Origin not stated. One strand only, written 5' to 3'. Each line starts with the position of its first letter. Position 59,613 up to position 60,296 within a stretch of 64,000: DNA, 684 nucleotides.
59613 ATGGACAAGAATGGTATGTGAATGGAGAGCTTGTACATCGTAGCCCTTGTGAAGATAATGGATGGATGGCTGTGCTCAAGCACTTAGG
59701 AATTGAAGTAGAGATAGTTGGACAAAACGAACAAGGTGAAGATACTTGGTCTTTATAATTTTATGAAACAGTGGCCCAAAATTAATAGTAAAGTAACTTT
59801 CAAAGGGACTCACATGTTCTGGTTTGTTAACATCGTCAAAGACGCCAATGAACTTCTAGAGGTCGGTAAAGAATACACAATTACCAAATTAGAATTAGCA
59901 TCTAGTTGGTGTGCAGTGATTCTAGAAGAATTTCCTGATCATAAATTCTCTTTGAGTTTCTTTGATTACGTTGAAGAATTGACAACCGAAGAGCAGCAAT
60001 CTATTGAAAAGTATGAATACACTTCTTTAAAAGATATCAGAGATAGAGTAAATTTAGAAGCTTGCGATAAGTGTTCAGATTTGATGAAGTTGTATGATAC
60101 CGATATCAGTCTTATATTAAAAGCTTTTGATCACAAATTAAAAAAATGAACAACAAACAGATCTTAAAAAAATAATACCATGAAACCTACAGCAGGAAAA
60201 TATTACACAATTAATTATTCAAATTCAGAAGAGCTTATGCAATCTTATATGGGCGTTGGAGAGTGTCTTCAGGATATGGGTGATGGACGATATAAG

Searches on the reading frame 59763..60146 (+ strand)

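Call 121: search_protein_families(library=pfam, proteins=[window:59763-60146:+], max_evalue=0.01)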
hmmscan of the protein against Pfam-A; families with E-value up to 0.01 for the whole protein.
window:59763-60146:+ (128 aa): 1 family
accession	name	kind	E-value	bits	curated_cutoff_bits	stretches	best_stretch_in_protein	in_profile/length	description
PF17327.7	AHL_synthase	-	0.0049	16.5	25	1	28-113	69-153/381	Acyl homoserine lactone synthase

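Call 122: search_protein_families(library=phrogs, proteins=[window:59763-60146:+], max_evalue=0.001)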
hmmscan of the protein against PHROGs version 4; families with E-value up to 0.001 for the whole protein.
window:59763-60146:+ (128 aa): 0 families
